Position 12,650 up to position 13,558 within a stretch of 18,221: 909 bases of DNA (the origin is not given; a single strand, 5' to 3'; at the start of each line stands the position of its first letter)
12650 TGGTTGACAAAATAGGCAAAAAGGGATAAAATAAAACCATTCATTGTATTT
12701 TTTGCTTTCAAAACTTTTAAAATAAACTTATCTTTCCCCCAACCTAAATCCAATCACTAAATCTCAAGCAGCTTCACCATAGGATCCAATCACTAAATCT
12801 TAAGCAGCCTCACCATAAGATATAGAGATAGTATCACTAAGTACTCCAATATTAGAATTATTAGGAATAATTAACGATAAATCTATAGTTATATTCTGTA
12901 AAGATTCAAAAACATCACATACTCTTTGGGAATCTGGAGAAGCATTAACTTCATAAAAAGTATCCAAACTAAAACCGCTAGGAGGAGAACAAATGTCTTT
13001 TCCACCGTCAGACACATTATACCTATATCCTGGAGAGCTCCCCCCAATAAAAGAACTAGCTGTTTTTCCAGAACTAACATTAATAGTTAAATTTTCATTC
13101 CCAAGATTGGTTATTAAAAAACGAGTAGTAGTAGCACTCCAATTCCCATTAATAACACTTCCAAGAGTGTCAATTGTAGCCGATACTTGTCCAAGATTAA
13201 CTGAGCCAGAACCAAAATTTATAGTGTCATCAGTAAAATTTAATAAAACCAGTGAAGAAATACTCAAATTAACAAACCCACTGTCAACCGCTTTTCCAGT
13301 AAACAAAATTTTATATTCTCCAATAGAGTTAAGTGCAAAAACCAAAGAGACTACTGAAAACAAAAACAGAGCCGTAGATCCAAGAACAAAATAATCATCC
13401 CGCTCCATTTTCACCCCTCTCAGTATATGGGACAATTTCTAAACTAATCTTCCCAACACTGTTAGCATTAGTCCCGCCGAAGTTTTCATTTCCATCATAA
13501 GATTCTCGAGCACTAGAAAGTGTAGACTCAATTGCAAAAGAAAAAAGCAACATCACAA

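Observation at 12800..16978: Tightly coupled five-gene cassette of uncharacterised surface proteins sharing a fimbrial-like beta-sandwich domain: a candidate novel archaeal surface-structure module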

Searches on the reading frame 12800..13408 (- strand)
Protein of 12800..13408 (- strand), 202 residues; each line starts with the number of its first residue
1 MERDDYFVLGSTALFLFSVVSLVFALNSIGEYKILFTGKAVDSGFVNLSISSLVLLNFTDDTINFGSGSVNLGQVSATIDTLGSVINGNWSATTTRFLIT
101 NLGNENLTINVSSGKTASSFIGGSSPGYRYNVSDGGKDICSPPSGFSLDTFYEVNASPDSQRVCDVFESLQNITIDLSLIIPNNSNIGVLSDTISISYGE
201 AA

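Call 6: search_protein_families(library=pfam, proteins=[window:12800-13408:-], max_evalue=1)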
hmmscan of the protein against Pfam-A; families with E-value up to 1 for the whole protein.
window:12800-13408:- (202 aa): 0 families

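Call 7: search_protein_families(library=ncbifam, proteins=[window:12800-13408:-], max_evalue=1)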
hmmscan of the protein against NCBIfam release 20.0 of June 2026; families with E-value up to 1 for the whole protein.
window:12800-13408:- (202 aa): 0 families

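Call 11: search_solved_structures(query=window:12800-13408:-, max_evalue=10)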
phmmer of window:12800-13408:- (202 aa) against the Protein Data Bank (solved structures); distinct sequences matched with E-value up to 10: 2.
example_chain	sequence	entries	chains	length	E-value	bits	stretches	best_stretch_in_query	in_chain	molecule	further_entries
8jfm_A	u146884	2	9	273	0.58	13.1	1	17-115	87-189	Enoyl-[acyl-carrier-protein] reductase [NADH]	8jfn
8jfj_A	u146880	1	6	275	0.59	13.1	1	17-115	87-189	Enoyl-[acyl-carrier-protein] reductase [NADH]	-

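Call 15: find_homologous_proteins(query=window:12800-13408:-, max_evalue=0.01)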
Query window:12800-13408:- (202 aa): 7 proteins with E <= 0.01 among 473 candidates.
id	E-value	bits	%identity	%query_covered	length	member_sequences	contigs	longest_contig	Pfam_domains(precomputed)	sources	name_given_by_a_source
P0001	1.6e-121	421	100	100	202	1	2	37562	-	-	-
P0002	1.2e-86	307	72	98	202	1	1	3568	-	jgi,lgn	-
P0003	2.3e-74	267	67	100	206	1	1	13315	-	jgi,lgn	-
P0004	5.3e-60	220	53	100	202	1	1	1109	-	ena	-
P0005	1.8e-53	199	53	98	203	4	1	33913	-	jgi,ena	-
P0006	8.0e-46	174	56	69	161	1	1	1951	-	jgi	-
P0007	3.6e-5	42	41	50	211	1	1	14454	-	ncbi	-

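Call 18: find_encoding_contigs(protein=P0005, flank=10000, max_places=3)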
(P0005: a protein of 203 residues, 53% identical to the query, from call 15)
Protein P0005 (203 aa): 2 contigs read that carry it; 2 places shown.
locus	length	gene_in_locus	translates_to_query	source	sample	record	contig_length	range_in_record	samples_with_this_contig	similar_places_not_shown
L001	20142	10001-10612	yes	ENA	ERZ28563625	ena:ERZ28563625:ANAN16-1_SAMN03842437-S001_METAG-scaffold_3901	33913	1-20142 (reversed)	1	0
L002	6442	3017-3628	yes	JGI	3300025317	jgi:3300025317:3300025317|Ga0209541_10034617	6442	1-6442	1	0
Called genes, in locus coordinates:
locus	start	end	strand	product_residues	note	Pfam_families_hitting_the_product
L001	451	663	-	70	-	-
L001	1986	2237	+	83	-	-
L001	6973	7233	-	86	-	-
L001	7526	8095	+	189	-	-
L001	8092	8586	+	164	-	-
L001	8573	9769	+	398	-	-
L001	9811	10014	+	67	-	-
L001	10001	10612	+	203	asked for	-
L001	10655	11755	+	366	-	-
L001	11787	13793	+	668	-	-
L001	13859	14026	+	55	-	PF04014:MazE_antitoxin (weak)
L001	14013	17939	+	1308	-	-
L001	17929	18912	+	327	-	PF00004:AAA (faint), PF20030:bpMoxR, PF07726:AAA_3, PF07728:AAA_5, PF17863:AAA_lid_2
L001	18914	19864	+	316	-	PF05762:VWA_CoxE, PF01882:DUF58, PF00092:VWA (weak), PF13519:VWA_2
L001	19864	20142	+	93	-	?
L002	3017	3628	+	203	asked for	-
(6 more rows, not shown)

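Call 19: find_encoding_contigs(protein=P0007, flank=10000, max_places=3)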
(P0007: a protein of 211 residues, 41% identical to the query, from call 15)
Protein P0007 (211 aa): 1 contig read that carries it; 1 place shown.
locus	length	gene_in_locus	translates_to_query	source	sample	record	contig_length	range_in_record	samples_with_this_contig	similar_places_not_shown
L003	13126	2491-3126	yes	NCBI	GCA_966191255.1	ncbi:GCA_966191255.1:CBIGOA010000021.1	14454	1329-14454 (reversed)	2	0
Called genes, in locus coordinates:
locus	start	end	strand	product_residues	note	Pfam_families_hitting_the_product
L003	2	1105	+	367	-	?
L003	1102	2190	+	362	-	-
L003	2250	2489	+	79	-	-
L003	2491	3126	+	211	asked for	-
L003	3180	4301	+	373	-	-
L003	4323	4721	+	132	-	-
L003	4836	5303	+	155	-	-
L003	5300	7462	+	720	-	PF17963:Big_9 (weak)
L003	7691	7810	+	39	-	-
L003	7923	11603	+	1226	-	PF17963:Big_9 (weak)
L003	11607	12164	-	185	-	-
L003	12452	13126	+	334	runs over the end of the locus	PF20030:bpMoxR, PF07726:AAA_3, PF07728:AAA_5, PF17863:AAA_lid_2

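Call 20: find_encoding_contigs(protein=window:12800-13408:-, flank=10000, max_places=3)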
Protein window:12800-13408:- (202 aa): 3 contigs read that carry it; 3 places shown.
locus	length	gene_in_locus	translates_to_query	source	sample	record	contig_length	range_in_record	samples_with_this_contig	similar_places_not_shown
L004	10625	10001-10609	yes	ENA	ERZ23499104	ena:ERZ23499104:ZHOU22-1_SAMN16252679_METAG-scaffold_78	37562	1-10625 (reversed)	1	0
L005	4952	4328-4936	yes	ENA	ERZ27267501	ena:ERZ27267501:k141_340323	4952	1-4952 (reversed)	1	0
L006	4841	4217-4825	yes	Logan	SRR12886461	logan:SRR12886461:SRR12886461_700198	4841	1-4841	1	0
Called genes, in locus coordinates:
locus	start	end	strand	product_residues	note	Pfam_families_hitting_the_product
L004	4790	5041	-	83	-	-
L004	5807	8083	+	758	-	-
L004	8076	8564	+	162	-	-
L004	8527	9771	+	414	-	-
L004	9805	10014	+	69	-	-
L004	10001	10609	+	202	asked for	-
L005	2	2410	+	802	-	?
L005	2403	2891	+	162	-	-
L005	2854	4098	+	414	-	-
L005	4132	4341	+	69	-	-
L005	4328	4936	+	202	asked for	-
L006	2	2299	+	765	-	?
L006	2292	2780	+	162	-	-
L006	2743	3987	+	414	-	-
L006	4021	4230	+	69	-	-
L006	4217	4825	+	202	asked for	-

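Call 21: find_encoding_contigs(protein=P0003, flank=10000, max_places=3)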
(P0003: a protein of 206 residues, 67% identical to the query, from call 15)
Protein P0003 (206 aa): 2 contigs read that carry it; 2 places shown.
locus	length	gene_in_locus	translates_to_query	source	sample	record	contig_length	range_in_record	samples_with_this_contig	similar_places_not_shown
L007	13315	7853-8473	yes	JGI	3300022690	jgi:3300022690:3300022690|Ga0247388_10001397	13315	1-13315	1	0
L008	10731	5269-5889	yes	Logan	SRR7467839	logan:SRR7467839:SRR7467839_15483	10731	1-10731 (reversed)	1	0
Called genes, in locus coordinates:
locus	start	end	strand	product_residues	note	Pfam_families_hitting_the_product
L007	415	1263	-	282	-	-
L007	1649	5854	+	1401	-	PF01839:FG-GAP, PF14312:FG-GAP_2 (faint), PF13517:FG-GAP_3 (weak), PF01839:FG-GAP (weak), PF13385:Laminin_G_3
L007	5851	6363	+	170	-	-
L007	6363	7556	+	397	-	-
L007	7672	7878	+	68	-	-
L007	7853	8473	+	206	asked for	-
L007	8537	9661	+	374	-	-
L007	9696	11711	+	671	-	-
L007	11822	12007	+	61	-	-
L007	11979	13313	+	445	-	?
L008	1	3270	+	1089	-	?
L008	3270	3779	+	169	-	-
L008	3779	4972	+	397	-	-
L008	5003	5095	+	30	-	-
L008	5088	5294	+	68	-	-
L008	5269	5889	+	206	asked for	-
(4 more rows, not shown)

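Call 25: search_protein_representatives(alignment_id=A1)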
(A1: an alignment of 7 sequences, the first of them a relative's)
Query: 7 sequences, 203 profile positions. Proteins with E-value up to 0.001 (for the whole library): 1231; up to 1e-10: 642; up to 1e-30: 66. The best 150 are listed.
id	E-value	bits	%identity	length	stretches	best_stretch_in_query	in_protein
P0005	2.8e-90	317.8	-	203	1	1-202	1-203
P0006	4.1e-66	239.0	-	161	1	53-202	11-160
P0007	5.1e-60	219.1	-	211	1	5-202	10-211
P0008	4.2e-58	212.8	-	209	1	1-201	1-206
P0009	2.5e-51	190.7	-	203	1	2-202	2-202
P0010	6.8e-47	176.2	-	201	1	3-201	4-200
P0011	6.1e-46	173.1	-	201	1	3-202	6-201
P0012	1.3e-44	168.8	-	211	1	5-201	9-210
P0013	2.8e-44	167.7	-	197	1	1-201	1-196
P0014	8.7e-44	166.1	-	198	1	14-201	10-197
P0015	1.8e-43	165.0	-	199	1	17-198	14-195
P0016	6.8e-43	163.1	-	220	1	6-201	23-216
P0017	1.0e-42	162.6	-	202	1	1-202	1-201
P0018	4.2e-39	150.8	-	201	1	5-202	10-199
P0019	1.4e-38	149.0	-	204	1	1-200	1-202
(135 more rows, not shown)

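Call 29: search_protein_families(library=pfam, alignment_id=A2, max_evalue=0.1)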
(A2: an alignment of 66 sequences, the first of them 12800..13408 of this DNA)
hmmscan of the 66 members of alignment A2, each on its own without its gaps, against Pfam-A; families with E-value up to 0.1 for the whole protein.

A. member 1, window:12800-13408:- (202 aa): 0 families

B. families by the number of members that match (of 66 scanned): 15 families
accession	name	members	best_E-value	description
PF01484.22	Col_cuticle_N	4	0.0089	Nematode cuticle collagen N-terminal domain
PF22067.2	Cep192_D3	2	0.047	Cep192 domain 3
PF04351.19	PilP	1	0.0031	Pilus assembly protein, PilP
PF21954.1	TUNAR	1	0.0062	TUNAR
PF01883.24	FeS_assembly_P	1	0.01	Iron-sulfur cluster assembly protein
PF17801.7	Melibiase_C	1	0.014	Alpha galactosidase C-terminal beta sandwich domain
PF25162.1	DUF7827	1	0.027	Domain of unknown function (DUF7827)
PF03512.19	Glyco_hydro_52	1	0.029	Glycosyl hydrolase family 52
PF09221.15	Bacteriocin_IId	1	0.033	Bacteriocin class IId cyclical uberolysin-like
PF00380.25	Ribosomal_S9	1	0.038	Ribosomal protein S9/S16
PF10633.15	NPCBM_assoc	1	0.042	NPCBM-associated, NEW3 domain of alpha-galactosidase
PF14808.11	TMEM164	1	0.048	TMEM164 family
PF13485.12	Peptidase_MA_2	1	0.058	Peptidase MA superfamily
PF17592.7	DUF5489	1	0.078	Family of unknown function (DUF5489)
PF06662.19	C5-epim_C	1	0.095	D-glucuronyl C5-epimerase C-terminus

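Call 32: predict_structure(alignment_id=A2)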
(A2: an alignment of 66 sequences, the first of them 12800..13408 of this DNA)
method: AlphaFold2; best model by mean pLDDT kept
length: 202 residues; sequences in the alignment: 66
mean_pLDDT: 91.5   pTM: 0.72
mean pLDDT of the five models: 91.5, 91.3, 89.3, 89.2, 87.7
residues with pLDDT >= 90: 159; 70-90: 26; 50-70: 17; < 50: 0
segments of 3 or more residues with pLDDT < 50: none
pLDDT, mean of each block of 10 residues (from residue 1): 81 96 83 60 72 93 96 98 98 97 97 96 97 94 97 90 97 98 96 96 87
secondary structure, 60 per line:
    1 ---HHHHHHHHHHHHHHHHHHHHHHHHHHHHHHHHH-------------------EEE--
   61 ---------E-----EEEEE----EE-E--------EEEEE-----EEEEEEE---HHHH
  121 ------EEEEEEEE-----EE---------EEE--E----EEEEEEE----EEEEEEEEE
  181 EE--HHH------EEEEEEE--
elements in order: H4-36 E56-58 E76-80 E97-101 E107-113 H117-120 E127-134 E151-153 E161-167 E172-182 E194-200

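Call 34: fold_search(model_id=the predicted structure, library=pdb)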
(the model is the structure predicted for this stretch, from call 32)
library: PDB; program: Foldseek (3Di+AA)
matches with E <= 10: 1216; with E <= 0.001: 0
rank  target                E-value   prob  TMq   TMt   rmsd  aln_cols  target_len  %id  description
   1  9ikj_A                3.5e-03  0.99  0.39  0.34   8.8       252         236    9  Cryo-EM structure of TLP-1a (released 2024-11-13)
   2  7zl4_B                5.8e-03  0.97  0.35  0.42  13.0       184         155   17  Cryo-EM structure of archaic chaperone-usher Csu pilus of Acinetobacter baumannii (released 2022-08-03)
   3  6fq0_D                9.0e-03  0.95  0.32  0.45   7.5       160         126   16  Crystal structure of the CsuC-CsuA/B chaperone-subunit preassembly complex of the archaic chaperone-usher Csu pili of  (released 2018-09-26)
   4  6e14_G                1.8e-02  0.89  0.32  0.41   7.9       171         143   18  Handover mechanism of the growing pilus by the bacterial outer membrane usher FimD (released 2018-10-17)
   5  8ke9_A                1.8e-02  0.63  0.27  0.25  17.8       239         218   11  The CBD domain of cyanophage A-1(L) short tail fiber (released 2024-04-10)
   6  8psv_A                2.6e-02  0.91  0.34  0.41  14.2       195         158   10  2.7 A cryo-EM structure of in vitro assembled type 1 pilus rod (released 2024-04-10)
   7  4y2l_F                2.9e-02  0.47  0.24  0.30  14.8       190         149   10  Structure of CFA/I pili major subunit CfaB trimer (released 2016-08-10)
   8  9fy9_F                3.2e-02  0.94  0.38  0.49   7.2       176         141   10  Cryo-EM structure of the type 1 chaperone-usher pilus FimD-tip complex (FimDHGFC) - Conformer 1 (released 2025-06-04)
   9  7wwo_A                3.2e-02  0.30  0.23  0.27  13.1       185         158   10  Dimer form of hypothetical protein TTHA1873 from Thermus thermophilus (released 2022-03-09)
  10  7zl4_A                3.6e-02  0.77  0.31  0.40   7.5       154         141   18  Cryo-EM structure of archaic chaperone-usher Csu pilus of Acinetobacter baumannii (released 2022-08-03)
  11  4b9c                  3.6e-02  0.54  0.25  0.30   9.4       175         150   11  Biomass sensoring modules from putative Rsgi-like proteins of Clostridium thermocellum resemble family 3 carbohydrate-bi (released 2013-09-11)
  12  7wrk                  3.6e-02  0.33  0.23  0.27  12.8       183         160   11  Structure of hypothetical protein TTHA1873 from Thermus thermophilus (released 2022-03-09)
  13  9fxa_K                4.5e-02  0.89  0.36  0.44  12.8       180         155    9  Cryo-EM structure of the type 1 pilus rod as part of the FimI-bound usher complex (FimDHGFAnIC - body 1) (released 2025-06-04)
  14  8k2j                  4.8e-02  0.35  0.25  0.12  13.8       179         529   11  Crystal structure of Group 3 Oligosaccharide/Monosaccharide-releasing beta-N-acetylgalactosaminidase NgaDssm, apo form (released 2024-04-24)
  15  2df7_D                4.8e-02  0.30  0.23  0.14  20.6       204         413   10  Crystal structure of infectious bursal disease virus VP2 subviral particle (released 2006-06-27)
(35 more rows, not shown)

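Call 54: search_solved_structures(query=A2, max_evalue=10, show_alignments=2)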
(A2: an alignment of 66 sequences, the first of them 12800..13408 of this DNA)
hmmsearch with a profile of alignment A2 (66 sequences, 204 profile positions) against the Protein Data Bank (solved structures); distinct sequences matched with E-value up to 10: 0.

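Call 82: search_protein_families(library=pfam, proteins=[L005:2-2410:+, L001:14013-17939:+, L001:17929-18912:+, L001:18914-19864:+, L007:1649-5854:+, L001:11787-13793:+], max_evalue=0.01)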
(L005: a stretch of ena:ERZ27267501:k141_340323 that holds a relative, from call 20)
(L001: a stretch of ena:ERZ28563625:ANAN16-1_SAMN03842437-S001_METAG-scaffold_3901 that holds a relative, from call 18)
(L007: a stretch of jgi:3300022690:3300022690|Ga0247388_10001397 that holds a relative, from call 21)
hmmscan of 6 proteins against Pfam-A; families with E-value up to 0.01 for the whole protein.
L005:2-2410:+ (802 aa): 1 family
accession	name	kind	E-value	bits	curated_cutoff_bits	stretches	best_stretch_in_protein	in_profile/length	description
PF13385.13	Laminin_G_3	-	1.3e-07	32.4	27.6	1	1-56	95-150/151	Concanavalin A-like lectin/glucanases superfamily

L001:14013-17939:+ (1308 aa): 2 families
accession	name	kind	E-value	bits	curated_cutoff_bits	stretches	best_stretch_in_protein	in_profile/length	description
PF23265.1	Ig-like_KY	-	4.2e-05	24.1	27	0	1086-1197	19-123/129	KY-like, immunoglobulin-like domain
PF17963.7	Big_9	-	0.0081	17.5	23.6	1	724-821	1-89/89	Bacterial Ig domain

L001:17929-18912:+ (327 aa): 9 families
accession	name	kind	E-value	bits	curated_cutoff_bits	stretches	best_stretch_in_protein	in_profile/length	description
PF07726.17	AAA_3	-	1.3e-58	197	27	1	49-178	1-131/131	ATPase family associated with various cellular activities (AAA)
PF17863.7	AAA_lid_2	-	5.4e-21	74.6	22.7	1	252-320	6-74/74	AAA lid domain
PF07728.20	AAA_5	-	5.7e-14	52.7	22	1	49-176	1-139/139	AAA domain (dynein-related subfamily)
PF20030.5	bpMoxR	-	7.9e-10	38.6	27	1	19-201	3-185/205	MoxR domain in the MoxR-vWA-beta-propeller ternary systems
PF00004.35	AAA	-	1.7e-05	25.7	21.2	1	50-176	1-123/131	ATPase family associated with various cellular activities (AAA)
PF01078.27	Mg_chelatase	-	0.00015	21.7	20.3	0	29-72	4-47/207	Magnesium chelatase, subunit ChlI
PF00493.29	MCM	-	0.0013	18.4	23.3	1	45-160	55-174/224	MCM P-loop domain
PF00158.32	Sigma54_activat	-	0.0025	18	20.2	0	113-139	97-123/168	Sigma-54 interaction domain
PF05496.18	RuvB_N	-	0.0047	17.1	27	0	48-140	34-115/159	Holliday junction DNA helicase RuvB P-loop domain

L001:18914-19864:+ (316 aa): 4 families
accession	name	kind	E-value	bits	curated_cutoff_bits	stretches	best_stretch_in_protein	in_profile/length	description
PF01882.25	DUF58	-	2.2e-37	128.8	23.4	1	64-271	2-209/216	Protein of unknown function DUF58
PF13519.12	VWA_2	-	1.4e-10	42.1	27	1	100-205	1-105/107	von Willebrand factor type A domain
PF05762.20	VWA_CoxE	-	2.3e-09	37.4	26.4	1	60-213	11-166/222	VWA domain containing CoxE-like protein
PF00092.34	VWA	-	6e-07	30.3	23.8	1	99-193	1-92/174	von Willebrand factor type A domain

L007:1649-5854:+ (1401 aa): 6 families
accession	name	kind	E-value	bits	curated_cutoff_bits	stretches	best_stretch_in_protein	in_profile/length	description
PF01839.29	FG-GAP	-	2e-27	95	22.1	4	81-119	1-37/37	FG-GAP repeat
PF13385.13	Laminin_G_3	-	2.9e-19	70.2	27.6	1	496-657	1-150/151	Concanavalin A-like lectin/glucanases superfamily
PF14312.12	FG-GAP_2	-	8.1e-13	48.8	23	2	145-186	14-48/49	FG-GAP repeat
PF13517.12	FG-GAP_3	-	1.6e-10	41.9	26.9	3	90-169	1-61/61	FG-GAP-like repeat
PF02210.31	Laminin_G_2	-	0.0013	19.7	22.9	1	528-628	4-98/126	Laminin G domain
PF25788.1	Ig_Rha78A_N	-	0.003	18.2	27.4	0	1164-1253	8-95/105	Rha78A-like, N-terminal immunoglobulin domain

L001:11787-13793:+ (668 aa): 0 families
